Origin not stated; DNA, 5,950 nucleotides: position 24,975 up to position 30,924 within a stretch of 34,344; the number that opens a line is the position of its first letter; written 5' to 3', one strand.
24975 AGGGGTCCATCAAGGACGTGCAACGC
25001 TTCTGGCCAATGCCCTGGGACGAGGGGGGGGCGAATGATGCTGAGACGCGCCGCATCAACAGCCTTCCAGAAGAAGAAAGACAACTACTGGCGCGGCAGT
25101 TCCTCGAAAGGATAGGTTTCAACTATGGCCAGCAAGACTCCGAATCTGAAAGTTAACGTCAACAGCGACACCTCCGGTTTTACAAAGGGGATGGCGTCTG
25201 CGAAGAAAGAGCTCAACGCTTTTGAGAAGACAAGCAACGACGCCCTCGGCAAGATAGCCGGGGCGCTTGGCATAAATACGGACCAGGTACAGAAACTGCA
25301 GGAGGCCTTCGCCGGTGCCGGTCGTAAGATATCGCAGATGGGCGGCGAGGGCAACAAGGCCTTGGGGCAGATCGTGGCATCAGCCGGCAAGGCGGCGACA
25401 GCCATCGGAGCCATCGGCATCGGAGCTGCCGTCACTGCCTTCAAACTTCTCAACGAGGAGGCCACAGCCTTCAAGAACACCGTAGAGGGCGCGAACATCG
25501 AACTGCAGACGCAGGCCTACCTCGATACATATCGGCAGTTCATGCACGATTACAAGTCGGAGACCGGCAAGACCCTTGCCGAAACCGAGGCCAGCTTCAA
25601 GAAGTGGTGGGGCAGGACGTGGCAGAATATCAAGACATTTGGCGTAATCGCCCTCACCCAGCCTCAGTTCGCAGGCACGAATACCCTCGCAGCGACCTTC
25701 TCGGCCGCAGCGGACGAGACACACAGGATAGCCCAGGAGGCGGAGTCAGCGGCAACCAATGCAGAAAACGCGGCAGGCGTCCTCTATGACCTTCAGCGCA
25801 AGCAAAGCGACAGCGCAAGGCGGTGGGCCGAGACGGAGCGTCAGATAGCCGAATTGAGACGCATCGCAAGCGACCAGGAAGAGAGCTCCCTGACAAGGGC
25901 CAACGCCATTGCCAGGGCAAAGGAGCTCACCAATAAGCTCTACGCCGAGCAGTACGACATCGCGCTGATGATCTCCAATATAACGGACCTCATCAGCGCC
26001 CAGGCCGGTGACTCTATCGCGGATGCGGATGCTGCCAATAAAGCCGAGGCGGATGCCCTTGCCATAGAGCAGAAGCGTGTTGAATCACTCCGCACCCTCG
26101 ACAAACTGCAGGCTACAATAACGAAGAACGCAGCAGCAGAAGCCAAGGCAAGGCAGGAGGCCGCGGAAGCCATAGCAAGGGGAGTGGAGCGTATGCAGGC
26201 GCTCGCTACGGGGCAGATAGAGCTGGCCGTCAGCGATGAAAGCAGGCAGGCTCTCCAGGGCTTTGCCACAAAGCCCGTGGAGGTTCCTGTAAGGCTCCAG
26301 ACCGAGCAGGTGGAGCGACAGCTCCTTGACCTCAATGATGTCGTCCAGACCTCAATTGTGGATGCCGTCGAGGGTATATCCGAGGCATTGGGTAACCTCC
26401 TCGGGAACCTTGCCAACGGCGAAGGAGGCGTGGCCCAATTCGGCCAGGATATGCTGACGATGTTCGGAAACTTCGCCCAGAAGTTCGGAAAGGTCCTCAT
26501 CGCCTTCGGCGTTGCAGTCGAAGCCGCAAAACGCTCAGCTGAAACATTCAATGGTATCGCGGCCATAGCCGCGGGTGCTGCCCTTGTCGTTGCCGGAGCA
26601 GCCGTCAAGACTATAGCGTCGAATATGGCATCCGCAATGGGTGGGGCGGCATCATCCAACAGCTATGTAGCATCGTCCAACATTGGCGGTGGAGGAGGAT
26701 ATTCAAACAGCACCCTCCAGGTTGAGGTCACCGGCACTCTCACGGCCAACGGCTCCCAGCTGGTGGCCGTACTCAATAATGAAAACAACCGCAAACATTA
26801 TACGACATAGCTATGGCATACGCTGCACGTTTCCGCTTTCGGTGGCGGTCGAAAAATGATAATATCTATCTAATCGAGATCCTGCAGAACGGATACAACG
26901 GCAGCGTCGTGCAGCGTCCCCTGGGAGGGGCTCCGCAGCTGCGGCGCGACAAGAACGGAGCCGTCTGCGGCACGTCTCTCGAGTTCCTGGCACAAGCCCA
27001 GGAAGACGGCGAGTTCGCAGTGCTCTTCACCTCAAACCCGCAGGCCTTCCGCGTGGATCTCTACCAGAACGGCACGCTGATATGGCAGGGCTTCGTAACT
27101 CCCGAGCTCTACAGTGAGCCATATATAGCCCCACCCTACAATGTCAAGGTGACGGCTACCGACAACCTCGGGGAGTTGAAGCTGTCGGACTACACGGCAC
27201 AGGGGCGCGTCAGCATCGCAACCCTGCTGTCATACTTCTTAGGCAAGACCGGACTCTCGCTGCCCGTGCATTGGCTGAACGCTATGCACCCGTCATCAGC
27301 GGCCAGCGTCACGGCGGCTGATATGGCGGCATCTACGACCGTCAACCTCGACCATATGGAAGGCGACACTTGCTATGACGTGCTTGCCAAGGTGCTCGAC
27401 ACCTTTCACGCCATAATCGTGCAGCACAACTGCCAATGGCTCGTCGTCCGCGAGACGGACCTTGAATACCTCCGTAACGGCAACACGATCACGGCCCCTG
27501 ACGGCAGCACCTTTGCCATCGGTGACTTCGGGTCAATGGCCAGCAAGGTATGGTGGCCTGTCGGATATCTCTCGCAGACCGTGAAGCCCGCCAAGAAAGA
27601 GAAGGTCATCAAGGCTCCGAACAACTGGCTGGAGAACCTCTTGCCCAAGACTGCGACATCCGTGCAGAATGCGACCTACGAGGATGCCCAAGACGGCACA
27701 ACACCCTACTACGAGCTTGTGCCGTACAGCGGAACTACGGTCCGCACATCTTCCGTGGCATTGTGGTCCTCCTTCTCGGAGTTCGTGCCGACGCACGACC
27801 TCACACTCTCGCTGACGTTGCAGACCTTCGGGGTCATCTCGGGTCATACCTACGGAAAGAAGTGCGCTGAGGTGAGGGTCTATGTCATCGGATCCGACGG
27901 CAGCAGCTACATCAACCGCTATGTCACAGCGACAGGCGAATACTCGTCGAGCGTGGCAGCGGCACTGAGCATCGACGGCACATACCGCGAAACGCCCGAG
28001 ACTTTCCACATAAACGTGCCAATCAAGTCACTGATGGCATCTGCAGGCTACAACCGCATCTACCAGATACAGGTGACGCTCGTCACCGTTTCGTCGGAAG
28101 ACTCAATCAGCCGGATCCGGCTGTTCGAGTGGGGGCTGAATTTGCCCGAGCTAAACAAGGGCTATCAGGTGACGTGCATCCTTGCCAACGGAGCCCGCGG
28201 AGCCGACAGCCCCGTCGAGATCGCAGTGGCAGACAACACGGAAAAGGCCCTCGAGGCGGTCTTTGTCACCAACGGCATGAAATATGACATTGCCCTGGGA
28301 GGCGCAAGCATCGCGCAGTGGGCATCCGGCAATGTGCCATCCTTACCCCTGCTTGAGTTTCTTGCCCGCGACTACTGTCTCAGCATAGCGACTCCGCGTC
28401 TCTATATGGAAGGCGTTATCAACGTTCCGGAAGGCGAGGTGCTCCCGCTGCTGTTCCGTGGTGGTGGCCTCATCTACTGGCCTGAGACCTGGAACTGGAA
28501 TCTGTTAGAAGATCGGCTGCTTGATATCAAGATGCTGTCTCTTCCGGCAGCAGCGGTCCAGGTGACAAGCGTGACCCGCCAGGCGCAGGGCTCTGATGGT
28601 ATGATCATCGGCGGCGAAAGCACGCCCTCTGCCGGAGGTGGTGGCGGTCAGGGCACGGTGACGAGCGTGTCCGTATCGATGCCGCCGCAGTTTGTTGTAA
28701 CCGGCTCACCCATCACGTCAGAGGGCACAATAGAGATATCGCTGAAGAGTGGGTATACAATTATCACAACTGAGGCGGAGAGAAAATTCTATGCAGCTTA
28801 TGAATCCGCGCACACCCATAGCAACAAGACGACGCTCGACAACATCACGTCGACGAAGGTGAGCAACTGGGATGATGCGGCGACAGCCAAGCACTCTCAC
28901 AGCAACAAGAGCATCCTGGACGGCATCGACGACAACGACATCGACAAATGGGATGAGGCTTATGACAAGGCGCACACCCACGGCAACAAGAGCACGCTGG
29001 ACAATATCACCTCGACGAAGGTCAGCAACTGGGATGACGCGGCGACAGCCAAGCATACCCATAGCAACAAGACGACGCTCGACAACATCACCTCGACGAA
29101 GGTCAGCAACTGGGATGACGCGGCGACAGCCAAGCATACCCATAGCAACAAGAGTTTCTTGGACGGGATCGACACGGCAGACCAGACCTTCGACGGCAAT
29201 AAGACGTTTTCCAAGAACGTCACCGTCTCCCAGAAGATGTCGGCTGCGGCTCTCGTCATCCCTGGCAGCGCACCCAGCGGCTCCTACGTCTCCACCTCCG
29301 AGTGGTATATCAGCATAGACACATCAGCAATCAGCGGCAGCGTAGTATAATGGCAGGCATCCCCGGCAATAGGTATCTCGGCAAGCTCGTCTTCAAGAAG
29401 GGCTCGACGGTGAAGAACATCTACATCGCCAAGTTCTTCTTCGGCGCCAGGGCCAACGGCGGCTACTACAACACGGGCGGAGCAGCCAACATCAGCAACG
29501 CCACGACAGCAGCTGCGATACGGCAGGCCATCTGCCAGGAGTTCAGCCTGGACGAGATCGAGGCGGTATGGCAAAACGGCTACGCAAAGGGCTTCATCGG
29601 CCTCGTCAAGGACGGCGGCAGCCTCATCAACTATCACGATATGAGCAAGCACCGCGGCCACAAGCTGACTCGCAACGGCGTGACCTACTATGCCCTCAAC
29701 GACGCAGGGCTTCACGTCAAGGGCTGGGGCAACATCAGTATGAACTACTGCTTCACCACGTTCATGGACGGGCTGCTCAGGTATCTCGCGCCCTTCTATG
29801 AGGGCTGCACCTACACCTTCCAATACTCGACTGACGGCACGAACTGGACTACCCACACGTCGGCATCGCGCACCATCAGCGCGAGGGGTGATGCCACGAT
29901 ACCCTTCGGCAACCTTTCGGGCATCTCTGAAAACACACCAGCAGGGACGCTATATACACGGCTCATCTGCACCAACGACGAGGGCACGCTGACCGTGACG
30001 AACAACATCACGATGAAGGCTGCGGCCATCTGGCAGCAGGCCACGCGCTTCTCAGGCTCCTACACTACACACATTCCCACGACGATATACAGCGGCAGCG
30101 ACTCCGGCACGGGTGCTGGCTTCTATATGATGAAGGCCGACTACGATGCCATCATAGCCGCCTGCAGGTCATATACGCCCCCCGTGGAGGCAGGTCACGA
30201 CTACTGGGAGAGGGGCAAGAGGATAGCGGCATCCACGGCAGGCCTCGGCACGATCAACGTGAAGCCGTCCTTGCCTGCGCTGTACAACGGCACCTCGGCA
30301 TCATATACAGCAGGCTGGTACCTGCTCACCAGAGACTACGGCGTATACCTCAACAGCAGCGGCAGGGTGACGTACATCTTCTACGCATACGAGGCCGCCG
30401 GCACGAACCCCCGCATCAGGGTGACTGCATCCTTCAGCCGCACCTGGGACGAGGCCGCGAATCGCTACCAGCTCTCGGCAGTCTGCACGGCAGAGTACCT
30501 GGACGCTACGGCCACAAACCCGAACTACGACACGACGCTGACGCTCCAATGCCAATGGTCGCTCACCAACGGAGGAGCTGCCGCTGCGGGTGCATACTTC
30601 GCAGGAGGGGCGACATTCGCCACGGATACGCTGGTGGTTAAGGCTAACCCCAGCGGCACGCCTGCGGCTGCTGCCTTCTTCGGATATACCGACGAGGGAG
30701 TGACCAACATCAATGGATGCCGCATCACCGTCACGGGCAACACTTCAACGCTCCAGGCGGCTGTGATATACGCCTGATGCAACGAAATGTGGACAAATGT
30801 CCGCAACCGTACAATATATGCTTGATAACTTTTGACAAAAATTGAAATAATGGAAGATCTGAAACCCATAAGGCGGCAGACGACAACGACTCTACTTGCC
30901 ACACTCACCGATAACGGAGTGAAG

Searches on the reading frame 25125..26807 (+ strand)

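Call 10: search_protein_families(library=phrogs, proteins=[window:25125-26807:+], max_evalue=0.001)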
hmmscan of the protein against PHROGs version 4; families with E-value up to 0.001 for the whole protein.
window:25125-26807:+ (561 aa): 1 family
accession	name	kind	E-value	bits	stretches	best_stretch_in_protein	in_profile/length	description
phrog_30292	-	unknown function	1.7e-07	31.1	1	268-546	349-645/677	-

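Call 11: search_protein_families(library=pfam, proteins=[window:25125-26807:+], max_evalue=1)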
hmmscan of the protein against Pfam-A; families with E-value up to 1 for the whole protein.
window:25125-26807:+ (561 aa): 4 families
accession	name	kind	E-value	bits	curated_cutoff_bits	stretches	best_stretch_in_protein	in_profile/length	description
PF17970.7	bMG1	-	0.026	15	26.4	0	170-209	7-46/105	Bacterial Alpha-2-macroglobulin MG1 domain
PF01519.22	DUF16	-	0.089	13.7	40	1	27-86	22-80/104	Protein of unknown function DUF16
PF02043.22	Bac_chlorC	-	0.14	12.7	25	0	482-519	26-63/80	Bacteriochlorophyll C binding protein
PF21522.3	MreB-like_C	-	0.36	11.9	27.8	1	276-343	30-96/123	Archaeal actin homologue MreB-like, C-terminal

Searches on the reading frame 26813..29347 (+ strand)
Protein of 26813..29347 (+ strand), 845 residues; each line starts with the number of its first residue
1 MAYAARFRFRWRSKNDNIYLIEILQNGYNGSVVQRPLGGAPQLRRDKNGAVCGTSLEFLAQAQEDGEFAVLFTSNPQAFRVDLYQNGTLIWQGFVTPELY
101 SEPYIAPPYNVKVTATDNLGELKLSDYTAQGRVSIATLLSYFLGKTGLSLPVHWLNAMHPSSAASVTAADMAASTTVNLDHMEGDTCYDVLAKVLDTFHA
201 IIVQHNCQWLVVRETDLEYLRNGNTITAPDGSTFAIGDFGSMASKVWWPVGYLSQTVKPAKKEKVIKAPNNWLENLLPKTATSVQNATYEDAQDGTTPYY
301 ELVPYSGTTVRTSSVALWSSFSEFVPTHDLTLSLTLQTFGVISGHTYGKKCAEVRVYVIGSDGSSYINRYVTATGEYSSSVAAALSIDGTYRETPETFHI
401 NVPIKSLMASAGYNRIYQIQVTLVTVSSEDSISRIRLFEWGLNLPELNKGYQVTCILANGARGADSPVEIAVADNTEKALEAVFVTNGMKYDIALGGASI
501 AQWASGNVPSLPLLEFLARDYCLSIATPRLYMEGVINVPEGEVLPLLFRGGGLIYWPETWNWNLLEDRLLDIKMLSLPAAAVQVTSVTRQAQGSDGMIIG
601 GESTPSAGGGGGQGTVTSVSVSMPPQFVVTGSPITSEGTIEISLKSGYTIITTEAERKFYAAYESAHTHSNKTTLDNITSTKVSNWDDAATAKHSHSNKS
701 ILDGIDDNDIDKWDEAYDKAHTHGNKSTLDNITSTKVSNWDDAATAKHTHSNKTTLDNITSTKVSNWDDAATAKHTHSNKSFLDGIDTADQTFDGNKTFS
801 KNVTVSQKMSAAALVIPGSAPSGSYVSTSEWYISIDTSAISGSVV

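Call 10: search_protein_families(library=phrogs, proteins=[window:26813-29347:+], max_evalue=0.001)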
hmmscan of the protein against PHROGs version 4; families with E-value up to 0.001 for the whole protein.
window:26813-29347:+ (845 aa): 3 families
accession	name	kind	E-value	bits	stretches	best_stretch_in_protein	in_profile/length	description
phrog_30639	-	unknown function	2e-08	34.1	1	46-204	53-214/815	-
phrog_33803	-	unknown function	6.9e-08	32.1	1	14-216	132-360/762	-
phrog_18608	-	unknown function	3.4e-07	30.9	0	705-758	259-312/416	-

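Call 11: search_protein_families(library=pfam, proteins=[window:26813-29347:+], max_evalue=1)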
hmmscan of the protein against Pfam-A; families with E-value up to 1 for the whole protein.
window:26813-29347:+ (845 aa): 0 families

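Call 92: search_protein_families(library=ncbifam, proteins=[window:26813-29347:+], max_evalue=0.01)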
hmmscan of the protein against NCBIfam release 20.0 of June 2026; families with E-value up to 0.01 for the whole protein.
window:26813-29347:+ (845 aa): 0 families

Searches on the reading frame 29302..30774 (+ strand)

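Call 10: search_protein_families(library=phrogs, proteins=[window:29302-30774:+], max_evalue=0.001)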
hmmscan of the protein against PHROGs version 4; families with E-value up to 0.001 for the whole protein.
window:29302-30774:+ (491 aa): 0 families

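Call 11: search_protein_families(library=pfam, proteins=[window:29302-30774:+], max_evalue=1)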
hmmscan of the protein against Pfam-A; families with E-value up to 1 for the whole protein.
window:29302-30774:+ (491 aa): 2 families
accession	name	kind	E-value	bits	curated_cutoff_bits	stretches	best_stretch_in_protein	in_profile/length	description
PF00754.31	F5_F8_type_C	-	0.047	14.3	28.2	1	170-190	65-83/127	F5/8 type C domain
PF22633.2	F5_F8_type_C_2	-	0.11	13.5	27.8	1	170-204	50-83/91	NedA-like, galactose-binding domain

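Call 92: search_protein_families(library=ncbifam, proteins=[window:29302-30774:+], max_evalue=0.01)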
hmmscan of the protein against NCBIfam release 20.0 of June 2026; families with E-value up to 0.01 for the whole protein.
window:29302-30774:+ (491 aa): 0 families
